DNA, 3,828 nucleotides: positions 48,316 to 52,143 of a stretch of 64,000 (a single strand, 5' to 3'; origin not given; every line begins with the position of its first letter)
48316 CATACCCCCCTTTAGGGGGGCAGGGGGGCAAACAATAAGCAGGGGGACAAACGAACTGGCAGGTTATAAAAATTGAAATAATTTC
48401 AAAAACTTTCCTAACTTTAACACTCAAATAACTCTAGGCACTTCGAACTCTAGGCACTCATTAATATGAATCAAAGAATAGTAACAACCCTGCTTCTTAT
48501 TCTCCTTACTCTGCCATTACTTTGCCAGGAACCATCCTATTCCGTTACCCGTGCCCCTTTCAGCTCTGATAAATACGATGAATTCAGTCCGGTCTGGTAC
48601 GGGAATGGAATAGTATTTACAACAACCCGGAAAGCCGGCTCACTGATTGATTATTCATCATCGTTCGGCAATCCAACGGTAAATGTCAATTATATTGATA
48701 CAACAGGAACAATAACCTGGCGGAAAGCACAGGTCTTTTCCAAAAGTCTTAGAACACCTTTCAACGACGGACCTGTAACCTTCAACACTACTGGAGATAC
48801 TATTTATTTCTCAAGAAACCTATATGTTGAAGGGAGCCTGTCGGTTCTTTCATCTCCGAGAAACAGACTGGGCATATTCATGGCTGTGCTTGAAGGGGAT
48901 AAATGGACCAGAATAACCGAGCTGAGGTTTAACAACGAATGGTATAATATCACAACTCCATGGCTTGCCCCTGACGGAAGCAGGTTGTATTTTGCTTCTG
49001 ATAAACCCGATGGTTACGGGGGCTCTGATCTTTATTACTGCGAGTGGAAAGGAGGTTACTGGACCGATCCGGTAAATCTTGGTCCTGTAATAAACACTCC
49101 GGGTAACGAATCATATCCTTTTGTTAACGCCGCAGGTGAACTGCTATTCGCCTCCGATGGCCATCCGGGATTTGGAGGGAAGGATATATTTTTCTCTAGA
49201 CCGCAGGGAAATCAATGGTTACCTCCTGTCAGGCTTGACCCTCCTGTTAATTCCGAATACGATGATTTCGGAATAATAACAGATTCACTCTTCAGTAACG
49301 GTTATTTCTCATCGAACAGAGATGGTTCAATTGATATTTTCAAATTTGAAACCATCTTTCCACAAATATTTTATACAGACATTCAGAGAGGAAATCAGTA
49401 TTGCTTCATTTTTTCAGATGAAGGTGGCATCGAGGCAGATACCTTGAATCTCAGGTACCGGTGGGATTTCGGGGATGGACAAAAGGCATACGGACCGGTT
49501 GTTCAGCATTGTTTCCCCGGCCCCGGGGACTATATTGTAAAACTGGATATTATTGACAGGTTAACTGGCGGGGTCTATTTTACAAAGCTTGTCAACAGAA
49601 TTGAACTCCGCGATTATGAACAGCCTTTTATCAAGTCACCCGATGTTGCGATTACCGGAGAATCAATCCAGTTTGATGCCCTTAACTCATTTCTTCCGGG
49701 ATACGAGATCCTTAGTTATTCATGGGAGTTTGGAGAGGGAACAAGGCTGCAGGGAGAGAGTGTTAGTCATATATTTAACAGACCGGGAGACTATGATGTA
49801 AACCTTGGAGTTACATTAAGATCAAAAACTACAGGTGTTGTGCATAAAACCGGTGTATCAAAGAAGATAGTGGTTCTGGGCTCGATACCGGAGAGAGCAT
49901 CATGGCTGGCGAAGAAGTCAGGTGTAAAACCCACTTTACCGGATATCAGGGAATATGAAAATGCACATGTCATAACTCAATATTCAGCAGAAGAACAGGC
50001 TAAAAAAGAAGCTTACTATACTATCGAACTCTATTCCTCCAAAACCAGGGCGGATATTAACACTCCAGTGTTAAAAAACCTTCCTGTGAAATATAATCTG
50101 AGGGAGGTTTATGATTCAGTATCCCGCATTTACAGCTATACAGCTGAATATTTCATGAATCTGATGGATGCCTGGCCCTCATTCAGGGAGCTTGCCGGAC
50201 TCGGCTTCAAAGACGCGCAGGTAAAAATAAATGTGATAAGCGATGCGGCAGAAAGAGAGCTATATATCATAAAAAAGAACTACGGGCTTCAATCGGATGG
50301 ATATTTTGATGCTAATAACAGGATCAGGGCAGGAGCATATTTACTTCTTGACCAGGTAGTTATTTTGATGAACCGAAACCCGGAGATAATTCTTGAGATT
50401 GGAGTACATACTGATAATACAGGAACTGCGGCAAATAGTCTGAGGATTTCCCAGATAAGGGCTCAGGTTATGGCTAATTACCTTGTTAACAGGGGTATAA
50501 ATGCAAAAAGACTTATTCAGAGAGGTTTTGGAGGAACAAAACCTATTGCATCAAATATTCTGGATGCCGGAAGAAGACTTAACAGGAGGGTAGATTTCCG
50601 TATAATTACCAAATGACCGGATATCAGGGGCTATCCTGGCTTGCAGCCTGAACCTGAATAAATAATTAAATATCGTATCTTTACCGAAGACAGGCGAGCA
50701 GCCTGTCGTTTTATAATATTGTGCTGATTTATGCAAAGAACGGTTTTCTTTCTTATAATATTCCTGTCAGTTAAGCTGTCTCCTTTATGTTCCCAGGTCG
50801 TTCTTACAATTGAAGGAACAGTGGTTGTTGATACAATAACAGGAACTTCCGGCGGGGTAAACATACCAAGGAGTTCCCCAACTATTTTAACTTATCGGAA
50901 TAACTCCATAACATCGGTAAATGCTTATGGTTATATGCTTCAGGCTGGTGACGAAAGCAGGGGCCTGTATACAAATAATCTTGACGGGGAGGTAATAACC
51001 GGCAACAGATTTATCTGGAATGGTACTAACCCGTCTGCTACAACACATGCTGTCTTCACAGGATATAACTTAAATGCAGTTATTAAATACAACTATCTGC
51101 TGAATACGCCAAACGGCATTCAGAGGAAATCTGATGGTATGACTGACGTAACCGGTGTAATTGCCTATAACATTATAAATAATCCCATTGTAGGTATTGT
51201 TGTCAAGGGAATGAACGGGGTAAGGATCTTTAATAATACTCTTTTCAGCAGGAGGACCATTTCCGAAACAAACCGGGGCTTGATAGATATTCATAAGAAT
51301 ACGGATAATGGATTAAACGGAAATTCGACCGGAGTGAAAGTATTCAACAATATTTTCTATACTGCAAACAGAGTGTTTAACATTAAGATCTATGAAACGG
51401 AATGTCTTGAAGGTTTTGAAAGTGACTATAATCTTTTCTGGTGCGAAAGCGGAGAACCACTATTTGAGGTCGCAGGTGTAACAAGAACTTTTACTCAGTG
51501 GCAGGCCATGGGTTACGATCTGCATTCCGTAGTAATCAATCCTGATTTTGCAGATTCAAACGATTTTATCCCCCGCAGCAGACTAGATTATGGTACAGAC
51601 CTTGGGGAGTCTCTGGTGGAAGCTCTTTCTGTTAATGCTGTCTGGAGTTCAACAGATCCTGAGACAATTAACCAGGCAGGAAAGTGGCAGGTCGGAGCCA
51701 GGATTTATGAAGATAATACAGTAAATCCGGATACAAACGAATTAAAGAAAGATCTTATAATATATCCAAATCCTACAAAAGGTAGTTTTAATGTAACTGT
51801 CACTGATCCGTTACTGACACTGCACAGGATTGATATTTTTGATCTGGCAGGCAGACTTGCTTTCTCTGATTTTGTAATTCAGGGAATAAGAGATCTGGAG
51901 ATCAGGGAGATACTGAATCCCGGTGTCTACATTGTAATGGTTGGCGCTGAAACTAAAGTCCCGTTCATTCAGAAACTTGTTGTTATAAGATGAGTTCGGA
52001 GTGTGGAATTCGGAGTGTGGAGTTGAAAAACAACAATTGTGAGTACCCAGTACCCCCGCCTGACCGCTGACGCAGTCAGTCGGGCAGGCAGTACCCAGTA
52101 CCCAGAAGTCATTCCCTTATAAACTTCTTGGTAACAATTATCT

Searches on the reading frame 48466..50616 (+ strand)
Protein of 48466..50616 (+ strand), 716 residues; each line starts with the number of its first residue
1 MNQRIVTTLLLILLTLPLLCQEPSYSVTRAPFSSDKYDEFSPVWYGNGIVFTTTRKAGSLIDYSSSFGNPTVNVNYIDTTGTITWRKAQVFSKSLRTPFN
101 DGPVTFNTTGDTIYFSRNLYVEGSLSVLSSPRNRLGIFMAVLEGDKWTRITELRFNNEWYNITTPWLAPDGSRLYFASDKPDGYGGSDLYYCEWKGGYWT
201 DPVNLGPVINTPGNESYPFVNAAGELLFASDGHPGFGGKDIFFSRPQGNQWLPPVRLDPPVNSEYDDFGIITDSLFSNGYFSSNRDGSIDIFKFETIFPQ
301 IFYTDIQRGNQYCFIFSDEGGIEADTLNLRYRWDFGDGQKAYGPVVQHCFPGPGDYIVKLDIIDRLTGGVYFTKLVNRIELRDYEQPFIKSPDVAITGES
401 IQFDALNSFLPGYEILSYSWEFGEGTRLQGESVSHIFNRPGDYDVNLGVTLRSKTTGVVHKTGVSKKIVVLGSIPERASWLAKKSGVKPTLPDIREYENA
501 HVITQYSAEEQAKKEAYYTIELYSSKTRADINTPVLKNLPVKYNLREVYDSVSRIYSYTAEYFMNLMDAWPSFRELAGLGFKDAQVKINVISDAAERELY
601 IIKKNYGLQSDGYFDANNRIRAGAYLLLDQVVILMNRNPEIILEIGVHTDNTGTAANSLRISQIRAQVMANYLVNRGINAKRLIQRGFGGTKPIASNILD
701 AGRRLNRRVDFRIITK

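Call 87: search_protein_families(library=pfam, proteins=[window:48466-50616:+], max_evalue=0.00001)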
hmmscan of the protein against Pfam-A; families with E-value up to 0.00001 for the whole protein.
window:48466-50616:+ (716 aa): 4 families
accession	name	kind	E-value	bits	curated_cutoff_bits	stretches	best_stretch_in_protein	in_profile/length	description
PF18911.6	PKD_4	-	1.5e-26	92.7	27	2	391-457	10-76/85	PKD domain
PF00801.26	PKD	-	1.5e-20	73.4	23.5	2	392-450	8-66/80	PKD domain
PF00691.25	OmpA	-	2.4e-11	44.3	27.2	1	619-707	8-98/98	OmpA family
PF07676.18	PD40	-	2.6e-09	37.2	20.9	0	156-190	5-37/38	WD40-like Beta Propeller Repeat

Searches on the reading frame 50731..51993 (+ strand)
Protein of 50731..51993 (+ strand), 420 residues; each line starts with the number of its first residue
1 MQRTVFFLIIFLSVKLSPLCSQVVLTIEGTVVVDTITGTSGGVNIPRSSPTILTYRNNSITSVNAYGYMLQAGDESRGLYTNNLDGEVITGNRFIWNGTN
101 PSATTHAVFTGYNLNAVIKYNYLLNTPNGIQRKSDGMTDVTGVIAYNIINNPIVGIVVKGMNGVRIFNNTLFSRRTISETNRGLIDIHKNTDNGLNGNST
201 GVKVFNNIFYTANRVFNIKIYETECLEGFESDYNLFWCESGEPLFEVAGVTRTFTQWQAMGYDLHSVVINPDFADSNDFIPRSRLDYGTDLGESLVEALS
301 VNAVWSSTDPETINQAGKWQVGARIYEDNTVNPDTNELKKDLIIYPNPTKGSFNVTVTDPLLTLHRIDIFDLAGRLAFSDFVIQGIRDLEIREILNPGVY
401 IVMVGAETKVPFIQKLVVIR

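Call 87: search_protein_families(library=pfam, proteins=[window:50731-51993:+], max_evalue=0.00001)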
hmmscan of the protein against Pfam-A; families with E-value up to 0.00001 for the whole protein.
window:50731-51993:+ (420 aa): 1 family
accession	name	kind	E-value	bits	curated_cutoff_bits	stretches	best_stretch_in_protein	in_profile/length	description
PF18962.6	Por_Secre_tail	-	1.8e-07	31.8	27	1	344-418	1-75/75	Secretion system C-terminal sorting domain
